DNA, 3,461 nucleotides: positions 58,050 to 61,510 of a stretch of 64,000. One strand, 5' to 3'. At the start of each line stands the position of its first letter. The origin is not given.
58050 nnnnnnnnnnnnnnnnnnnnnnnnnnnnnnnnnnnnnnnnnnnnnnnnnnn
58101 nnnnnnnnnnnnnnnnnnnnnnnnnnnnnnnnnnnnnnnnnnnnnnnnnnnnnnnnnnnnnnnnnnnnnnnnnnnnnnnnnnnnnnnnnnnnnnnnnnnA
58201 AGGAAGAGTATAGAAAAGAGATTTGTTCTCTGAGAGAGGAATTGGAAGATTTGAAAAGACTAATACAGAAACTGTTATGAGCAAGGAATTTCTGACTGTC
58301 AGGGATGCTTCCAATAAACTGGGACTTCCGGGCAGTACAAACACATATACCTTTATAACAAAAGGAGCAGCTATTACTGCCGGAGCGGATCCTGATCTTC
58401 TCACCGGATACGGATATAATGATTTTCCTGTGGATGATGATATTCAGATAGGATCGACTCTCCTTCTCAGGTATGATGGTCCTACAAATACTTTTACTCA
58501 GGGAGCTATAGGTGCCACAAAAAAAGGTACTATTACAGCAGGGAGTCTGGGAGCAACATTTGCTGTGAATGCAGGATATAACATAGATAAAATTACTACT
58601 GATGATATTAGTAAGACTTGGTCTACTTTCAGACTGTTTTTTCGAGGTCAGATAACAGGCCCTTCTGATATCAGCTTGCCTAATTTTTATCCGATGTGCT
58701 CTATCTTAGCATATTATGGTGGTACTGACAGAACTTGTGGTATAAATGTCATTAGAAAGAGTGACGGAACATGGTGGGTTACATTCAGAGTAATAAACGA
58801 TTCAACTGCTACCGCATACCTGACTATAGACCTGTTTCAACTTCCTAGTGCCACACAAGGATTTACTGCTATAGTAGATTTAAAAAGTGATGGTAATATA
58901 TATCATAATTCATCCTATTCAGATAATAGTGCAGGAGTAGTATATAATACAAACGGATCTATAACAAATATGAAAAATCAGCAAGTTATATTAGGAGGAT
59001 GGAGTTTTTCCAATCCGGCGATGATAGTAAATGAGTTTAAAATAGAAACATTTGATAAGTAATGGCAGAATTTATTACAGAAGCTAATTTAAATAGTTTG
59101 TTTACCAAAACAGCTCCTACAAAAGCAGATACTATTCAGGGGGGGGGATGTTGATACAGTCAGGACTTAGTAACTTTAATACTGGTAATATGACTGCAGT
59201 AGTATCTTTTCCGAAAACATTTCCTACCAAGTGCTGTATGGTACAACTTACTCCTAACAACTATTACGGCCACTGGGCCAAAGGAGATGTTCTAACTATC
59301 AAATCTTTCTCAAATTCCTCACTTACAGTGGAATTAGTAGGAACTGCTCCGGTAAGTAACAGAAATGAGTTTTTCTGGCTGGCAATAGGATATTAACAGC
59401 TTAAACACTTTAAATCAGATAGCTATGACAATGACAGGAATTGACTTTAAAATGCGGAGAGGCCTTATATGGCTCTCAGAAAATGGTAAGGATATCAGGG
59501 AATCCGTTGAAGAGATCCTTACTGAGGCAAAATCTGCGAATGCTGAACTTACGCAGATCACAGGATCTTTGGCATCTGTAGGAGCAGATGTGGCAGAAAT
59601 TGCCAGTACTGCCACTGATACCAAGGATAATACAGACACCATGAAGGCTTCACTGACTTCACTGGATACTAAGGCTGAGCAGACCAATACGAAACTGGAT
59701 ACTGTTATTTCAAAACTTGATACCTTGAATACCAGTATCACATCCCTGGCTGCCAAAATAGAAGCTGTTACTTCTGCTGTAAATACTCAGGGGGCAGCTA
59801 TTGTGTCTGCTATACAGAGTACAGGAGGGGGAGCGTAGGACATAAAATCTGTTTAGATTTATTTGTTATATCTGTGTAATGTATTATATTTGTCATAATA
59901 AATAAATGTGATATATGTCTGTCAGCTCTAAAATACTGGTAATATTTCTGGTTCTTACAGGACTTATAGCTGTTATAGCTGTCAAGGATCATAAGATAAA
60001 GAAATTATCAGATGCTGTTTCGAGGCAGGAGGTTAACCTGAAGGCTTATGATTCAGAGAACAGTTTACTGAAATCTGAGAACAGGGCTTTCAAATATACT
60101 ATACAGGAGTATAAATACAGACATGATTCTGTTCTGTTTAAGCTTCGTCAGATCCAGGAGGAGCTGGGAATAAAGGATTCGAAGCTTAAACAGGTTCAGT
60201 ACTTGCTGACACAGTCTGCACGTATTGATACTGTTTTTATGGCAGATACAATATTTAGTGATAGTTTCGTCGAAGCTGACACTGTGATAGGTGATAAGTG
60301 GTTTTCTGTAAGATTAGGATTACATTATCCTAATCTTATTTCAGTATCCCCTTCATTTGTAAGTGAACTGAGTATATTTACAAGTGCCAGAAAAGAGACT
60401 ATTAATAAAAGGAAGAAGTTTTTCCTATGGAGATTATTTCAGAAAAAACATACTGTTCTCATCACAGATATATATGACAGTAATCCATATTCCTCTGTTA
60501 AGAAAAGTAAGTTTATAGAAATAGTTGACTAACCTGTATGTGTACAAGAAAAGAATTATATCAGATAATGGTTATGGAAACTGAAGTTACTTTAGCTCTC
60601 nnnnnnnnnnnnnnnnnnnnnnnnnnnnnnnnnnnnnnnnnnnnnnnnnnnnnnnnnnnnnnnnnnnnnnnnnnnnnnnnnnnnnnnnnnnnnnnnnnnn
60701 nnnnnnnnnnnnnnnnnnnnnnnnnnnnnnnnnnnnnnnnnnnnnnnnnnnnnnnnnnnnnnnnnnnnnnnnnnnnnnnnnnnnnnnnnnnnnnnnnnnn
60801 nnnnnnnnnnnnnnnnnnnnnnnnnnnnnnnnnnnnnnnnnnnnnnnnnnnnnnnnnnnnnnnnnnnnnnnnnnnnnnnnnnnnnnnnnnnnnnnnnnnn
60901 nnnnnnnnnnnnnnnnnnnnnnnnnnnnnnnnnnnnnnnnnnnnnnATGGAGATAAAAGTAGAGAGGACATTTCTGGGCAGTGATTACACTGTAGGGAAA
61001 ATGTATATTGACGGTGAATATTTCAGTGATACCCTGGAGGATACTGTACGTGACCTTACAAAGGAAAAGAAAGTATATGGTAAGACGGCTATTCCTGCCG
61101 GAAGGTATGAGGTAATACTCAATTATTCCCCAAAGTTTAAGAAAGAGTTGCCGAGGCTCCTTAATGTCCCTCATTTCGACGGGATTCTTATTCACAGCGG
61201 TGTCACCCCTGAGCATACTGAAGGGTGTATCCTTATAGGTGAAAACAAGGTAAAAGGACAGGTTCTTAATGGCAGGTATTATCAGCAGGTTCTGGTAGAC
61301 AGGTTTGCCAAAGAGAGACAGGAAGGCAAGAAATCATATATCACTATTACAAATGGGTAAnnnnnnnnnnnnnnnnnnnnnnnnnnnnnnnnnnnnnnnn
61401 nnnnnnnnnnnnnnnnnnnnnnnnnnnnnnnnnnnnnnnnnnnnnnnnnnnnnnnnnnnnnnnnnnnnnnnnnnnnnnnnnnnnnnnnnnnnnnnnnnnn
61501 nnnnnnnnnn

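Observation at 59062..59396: G9 homopolymer splits a tail-fibre-associated MAEFIT-family gene, and an intact paralog sits in the distant intergenic island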

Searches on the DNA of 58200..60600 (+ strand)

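Call 4: search_dna_similar(query=window:58200-60600:+, collection=phages, mode=near, max_rows=30)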
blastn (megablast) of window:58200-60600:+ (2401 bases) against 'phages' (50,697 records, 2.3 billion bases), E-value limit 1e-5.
Records with a match: 1; places in all: 1; records where one place covers at least 80% of the query: 0.
Best place of each record, by identity: 95-99% 1.
By first word of the organism name: Dulem 1.
By host as written in the record: Varecia variegata 1.
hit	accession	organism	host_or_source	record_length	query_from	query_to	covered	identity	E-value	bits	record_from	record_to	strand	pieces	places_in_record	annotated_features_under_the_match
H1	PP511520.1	Dulem virus 41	Varecia variegata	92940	1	2401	74%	98.0%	0e+0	3086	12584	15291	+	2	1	hypothetical protein (x6) | pyocin knob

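Call 7: get_annotated_region(hit=H1, flank=6000)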
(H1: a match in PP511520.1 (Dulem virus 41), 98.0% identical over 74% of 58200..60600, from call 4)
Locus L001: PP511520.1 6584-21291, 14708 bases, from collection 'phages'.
description: Dulem virus 41 isolate Duke_24FS_1, complete genome.
organism: Dulem virus 41 (NCBI taxid 3145759)
taxonomy: Viruses; Duplodnaviria; Heunggongvirae; Uroviricota; Caudoviricetes
host: Varecia variegata; source: feces; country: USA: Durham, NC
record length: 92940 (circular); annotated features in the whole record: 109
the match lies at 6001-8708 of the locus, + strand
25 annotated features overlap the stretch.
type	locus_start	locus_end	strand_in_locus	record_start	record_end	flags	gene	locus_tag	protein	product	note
CDS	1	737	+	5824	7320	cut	-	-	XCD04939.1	hypothetical protein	-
CDS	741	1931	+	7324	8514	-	-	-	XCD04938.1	hypothetical protein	-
CDS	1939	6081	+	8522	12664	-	-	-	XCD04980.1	pyocin knob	-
CDS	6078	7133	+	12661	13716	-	-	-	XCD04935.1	hypothetical protein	-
CDS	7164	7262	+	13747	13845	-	-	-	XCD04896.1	hypothetical protein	-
CDS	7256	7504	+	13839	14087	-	-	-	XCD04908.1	hypothetical protein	-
CDS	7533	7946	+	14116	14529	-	-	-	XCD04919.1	hypothetical protein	-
CDS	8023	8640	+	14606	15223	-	-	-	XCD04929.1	hypothetical protein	-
CDS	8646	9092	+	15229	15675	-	-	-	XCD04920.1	hypothetical protein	-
CDS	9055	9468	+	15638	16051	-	-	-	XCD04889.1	hypothetical protein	Family of unknown function (DUF5675)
CDS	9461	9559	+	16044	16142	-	-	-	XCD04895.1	hypothetical protein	-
CDS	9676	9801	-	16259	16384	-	-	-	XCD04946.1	hypothetical protein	-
CDS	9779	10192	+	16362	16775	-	-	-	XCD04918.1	hypothetical protein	-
CDS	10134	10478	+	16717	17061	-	-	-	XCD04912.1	hypothetical protein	-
CDS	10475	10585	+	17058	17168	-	-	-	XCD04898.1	hypothetical protein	-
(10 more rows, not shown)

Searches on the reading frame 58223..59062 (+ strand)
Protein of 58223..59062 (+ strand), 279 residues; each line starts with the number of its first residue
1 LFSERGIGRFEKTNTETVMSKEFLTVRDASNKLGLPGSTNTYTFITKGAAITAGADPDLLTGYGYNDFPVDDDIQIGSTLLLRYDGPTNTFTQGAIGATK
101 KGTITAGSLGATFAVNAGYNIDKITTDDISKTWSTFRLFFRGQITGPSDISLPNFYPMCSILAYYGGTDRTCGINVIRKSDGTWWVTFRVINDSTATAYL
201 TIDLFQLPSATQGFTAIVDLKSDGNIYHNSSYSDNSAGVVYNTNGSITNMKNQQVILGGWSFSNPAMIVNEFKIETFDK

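Call 5: search_protein_families(library=pfam, proteins=[window:58223-59062:+], max_evalue=1)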
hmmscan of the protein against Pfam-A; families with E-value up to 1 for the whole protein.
window:58223-59062:+ (279 aa): 0 families

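Call 28: search_protein_families(library=phrogs, proteins=[window:58274-59062:+], max_evalue=0.001)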
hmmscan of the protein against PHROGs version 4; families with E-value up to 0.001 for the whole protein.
window:58274-59062:+ (262 aa): 0 families

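Call 56: search_protein_families(library=pfam, proteins=[window:58277-59062:+], max_evalue=0.0001)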
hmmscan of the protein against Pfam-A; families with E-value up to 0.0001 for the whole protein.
window:58277-59062:+ (261 aa): 0 families

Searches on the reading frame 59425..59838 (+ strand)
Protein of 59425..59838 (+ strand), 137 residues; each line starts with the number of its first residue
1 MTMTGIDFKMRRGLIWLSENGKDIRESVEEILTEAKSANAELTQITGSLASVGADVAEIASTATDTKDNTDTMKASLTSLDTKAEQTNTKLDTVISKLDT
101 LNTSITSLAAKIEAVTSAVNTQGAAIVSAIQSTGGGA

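Call 5: search_protein_families(library=pfam, proteins=[window:59425-59838:+], max_evalue=1)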
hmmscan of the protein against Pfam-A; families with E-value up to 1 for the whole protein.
window:59425-59838:+ (137 aa): 78 families (the best 25 are shown)
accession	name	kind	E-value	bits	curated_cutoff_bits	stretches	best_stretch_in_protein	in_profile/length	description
PF09763.15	Sec3_CC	-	0.00011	22.4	27.1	1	73-120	19-66/133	Exocyst complex component Sec3, coiled-coil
PF04513.17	Baculo_PEP_C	-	0.00014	22.4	38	1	39-122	37-118/140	Baculovirus polyhedron envelope protein, PEP, C terminus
PF06419.17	COG6_N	-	0.0002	21.9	27.4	1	26-94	26-94/114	Conserved oligomeric complex COG6, N-terminal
PF01442.23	Apolipoprotein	-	0.00054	20.2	90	1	18-131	65-182/190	Apolipoprotein A1/A4/E domain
PF08702.15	Fib_alpha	-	0.0013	19.4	29.9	1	22-122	31-128/143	Fibrinogen alpha/beta chain family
PF06009.19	Laminin_II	-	0.0013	19.2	33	1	39-123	2-86/138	Laminin Domain II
PF20651.3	EXOC6_Sec15_N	-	0.0015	18.9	27.2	2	23-80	33-90/170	Exocyst complex component EXOC6/Sec15, N-terminal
PF19220.6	Rod_CreS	-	0.0016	18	100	1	20-122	91-193/359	Crescentin, rod domain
PF23991.1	DUF7310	-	0.0028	18.5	40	1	71-120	14-61/83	Coiled-coil region of unknown function (DUF7310)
PF01487.21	DHquinase_I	-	0.0029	18.2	22.2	1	37-76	131-170/230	Type I 3-dehydroquinase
PF06160.17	EzrA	-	0.0043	15.9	39.6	1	24-107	349-483/557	Septation ring formation regulator, EzrA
PF20072.4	DUF6468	-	0.0048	17.4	26.9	1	55-117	4-66/76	Domain of unknown function (DUF6468)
PF05929.16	Phage_GPO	-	0.0048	17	33.6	1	23-102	175-248/268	Phage capsid scaffolding protein (GPO) serine peptidase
PF05549.16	Allexi_40kDa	-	0.0051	16.8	26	1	14-111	51-147/271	Allexivirus 40kDa protein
PF10046.14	BLOC1_2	-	0.0061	17.3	33.4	1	47-116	13-85/96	Biogenesis of lysosome-related organelles complex-1 subunit 2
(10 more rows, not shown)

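Call 59: search_protein_families(library=pfam, proteins=[window:59425-59838:+], max_evalue=0.00001)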
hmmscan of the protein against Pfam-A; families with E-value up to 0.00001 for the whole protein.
window:59425-59838:+ (137 aa): 0 families

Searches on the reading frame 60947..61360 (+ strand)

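Call 28: search_protein_families(library=phrogs, proteins=[window:60947-61360:+], max_evalue=0.001)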
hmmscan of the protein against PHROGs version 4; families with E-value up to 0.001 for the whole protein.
window:60947-61360:+ (137 aa): 1 family
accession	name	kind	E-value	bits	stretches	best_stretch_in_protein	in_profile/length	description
phrog_1501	-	unknown function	5.8e-17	62.9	1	4-113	11-135/159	-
